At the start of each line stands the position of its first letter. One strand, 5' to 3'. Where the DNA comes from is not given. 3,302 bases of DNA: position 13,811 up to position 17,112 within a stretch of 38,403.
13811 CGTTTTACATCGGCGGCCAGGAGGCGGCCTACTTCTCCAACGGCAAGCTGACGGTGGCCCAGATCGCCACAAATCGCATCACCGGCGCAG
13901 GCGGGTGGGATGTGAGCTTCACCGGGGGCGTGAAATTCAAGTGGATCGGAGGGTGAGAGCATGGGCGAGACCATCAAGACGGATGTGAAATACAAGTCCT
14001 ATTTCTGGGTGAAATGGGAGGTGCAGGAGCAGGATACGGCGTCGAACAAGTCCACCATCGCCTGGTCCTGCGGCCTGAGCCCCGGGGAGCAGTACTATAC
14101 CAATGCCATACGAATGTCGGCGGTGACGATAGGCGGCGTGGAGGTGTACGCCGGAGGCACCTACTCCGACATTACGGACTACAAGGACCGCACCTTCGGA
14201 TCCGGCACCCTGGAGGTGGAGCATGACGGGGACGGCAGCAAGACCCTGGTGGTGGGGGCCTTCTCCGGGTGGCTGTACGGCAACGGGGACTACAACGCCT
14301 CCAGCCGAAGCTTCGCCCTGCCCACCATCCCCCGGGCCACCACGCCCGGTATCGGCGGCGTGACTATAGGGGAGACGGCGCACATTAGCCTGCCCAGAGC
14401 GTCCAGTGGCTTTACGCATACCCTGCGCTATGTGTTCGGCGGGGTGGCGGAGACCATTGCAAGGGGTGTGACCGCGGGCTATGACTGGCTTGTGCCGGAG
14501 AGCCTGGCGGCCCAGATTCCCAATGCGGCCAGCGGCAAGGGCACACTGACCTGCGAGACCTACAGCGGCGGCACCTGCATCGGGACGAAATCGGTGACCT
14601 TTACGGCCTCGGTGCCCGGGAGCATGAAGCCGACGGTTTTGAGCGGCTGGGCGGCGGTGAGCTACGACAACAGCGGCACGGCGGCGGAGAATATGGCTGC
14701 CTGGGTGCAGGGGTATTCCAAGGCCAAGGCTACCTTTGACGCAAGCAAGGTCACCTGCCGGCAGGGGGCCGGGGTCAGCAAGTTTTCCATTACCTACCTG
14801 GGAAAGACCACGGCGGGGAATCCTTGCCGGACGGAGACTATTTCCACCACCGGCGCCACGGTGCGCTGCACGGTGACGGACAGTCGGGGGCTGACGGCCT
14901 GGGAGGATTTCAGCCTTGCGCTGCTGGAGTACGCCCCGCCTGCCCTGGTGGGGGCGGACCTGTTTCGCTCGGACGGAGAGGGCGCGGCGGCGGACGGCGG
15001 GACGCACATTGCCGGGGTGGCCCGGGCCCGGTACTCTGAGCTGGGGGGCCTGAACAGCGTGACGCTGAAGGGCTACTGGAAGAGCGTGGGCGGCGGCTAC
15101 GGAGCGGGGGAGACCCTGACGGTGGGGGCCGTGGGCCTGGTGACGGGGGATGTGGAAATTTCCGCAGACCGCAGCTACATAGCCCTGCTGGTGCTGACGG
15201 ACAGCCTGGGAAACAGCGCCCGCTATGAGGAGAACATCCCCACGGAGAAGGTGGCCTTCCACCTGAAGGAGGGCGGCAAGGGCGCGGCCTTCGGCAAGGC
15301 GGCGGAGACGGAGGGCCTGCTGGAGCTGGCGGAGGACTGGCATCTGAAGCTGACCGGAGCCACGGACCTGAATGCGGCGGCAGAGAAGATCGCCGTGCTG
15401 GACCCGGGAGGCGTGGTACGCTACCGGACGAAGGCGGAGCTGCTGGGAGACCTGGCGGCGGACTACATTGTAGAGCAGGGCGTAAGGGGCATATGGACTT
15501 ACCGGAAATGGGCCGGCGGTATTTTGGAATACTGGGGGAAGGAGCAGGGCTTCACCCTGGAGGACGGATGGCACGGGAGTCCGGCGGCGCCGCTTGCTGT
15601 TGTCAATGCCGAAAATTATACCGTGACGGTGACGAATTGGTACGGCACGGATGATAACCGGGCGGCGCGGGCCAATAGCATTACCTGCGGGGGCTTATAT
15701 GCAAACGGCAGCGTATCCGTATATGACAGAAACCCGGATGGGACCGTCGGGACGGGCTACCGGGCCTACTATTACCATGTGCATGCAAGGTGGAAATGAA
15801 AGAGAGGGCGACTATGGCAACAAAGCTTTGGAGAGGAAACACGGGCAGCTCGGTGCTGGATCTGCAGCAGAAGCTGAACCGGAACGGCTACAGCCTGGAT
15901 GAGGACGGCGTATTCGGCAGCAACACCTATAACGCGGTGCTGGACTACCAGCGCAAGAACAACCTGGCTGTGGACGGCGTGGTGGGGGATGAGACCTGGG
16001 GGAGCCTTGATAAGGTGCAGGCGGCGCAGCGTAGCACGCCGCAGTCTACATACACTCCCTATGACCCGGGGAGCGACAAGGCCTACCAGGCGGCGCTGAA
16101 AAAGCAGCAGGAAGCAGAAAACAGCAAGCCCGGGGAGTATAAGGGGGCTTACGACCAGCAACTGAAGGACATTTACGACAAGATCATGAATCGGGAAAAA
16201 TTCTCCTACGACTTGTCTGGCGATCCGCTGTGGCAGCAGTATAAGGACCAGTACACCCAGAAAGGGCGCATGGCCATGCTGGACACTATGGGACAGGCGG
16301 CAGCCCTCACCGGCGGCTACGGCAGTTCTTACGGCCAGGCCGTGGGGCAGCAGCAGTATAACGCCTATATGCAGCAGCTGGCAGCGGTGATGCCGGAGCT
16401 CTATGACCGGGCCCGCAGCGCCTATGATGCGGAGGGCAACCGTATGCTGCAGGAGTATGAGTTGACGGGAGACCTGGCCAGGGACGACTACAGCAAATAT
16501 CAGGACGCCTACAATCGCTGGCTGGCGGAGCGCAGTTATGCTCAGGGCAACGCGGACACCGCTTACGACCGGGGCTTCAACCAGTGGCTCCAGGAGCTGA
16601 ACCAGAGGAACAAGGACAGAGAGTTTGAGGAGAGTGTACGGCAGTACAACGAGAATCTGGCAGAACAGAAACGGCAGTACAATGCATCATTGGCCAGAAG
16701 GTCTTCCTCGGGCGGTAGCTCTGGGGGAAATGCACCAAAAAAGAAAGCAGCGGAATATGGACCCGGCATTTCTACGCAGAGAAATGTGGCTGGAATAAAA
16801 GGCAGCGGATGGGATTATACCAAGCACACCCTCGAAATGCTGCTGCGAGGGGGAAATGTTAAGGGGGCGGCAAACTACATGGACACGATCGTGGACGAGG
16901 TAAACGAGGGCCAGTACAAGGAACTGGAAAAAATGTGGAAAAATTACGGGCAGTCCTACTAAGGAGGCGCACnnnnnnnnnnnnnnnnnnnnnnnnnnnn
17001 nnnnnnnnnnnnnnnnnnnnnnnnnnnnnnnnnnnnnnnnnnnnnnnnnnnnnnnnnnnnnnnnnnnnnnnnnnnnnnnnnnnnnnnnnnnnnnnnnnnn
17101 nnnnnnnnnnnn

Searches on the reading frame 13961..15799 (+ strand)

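Call 19: search_protein_families(library=phrogs, proteins=[window:13961-15799:+], max_evalue=0.001)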
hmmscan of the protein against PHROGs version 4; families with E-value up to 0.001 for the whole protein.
window:13961-15799:+ (612 aa): 2 families
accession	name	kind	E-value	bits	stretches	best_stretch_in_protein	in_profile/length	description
phrog_372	-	tail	6.7e-80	270.7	1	14-463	14-477/743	tail protein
phrog_18627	-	tail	6.2e-40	138.4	1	22-308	19-317/317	tail protein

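Call 20: search_protein_families(library=pfam, proteins=[window:13961-15799:+], max_evalue=0.001)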
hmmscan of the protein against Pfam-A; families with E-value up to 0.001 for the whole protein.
window:13961-15799:+ (612 aa): 1 family
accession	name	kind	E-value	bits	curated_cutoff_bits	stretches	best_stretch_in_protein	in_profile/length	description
PF05895.17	DUF859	-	2.1e-48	165.8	28.8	1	23-329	22-332/626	Siphovirus protein of unknown function (DUF859)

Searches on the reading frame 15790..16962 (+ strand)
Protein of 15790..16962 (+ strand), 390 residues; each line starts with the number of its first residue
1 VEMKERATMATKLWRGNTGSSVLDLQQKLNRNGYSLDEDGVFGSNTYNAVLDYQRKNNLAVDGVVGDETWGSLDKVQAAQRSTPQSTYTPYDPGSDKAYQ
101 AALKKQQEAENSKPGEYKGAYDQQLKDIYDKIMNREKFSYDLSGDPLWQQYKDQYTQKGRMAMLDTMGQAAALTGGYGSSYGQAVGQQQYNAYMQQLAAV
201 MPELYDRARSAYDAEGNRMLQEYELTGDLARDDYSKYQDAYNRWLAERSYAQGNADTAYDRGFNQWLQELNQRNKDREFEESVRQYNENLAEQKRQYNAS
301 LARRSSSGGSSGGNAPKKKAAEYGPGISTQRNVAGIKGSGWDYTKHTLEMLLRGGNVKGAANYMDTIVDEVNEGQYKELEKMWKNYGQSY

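Call 19: search_protein_families(library=phrogs, proteins=[window:15790-16962:+], max_evalue=0.001)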
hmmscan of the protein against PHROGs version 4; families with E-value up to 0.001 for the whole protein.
window:15790-16962:+ (390 aa): 9 families
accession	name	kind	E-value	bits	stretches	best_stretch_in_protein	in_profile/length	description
phrog_2649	-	lysis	6.1e-19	69.9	1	8-88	170-243/261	endolysin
phrog_1224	-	head and packaging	7.8e-16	59.3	1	15-81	6-72/438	endolysin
phrog_1493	-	lysis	2e-13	51.3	1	15-123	243-357/394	endolysin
phrog_17214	-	lysis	1.3e-08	35.8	1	12-80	244-319/322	endolysin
phrog_6707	-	lysis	5.8e-08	32.9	1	18-93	184-262/311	endolysin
phrog_6219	-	lysis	2.1e-07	31.8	1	16-78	247-312/326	endolysin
phrog_1512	-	lysis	1.6e-06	29.4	1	11-133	175-291/314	endolysin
phrog_16428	-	lysis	1.8e-05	24.6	1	21-71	462-516/520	endolysin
phrog_880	-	lysis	0.00012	22.6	1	5-75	356-433/435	endolysin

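Call 20: search_protein_families(library=pfam, proteins=[window:15790-16962:+], max_evalue=0.001)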
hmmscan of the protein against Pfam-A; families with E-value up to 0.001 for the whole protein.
window:15790-16962:+ (390 aa): 1 family
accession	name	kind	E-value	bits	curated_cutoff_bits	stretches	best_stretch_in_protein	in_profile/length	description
PF01471.23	PG_binding_1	-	3.2e-17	62.9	23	1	18-73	1-57/57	Putative peptidoglycan binding domain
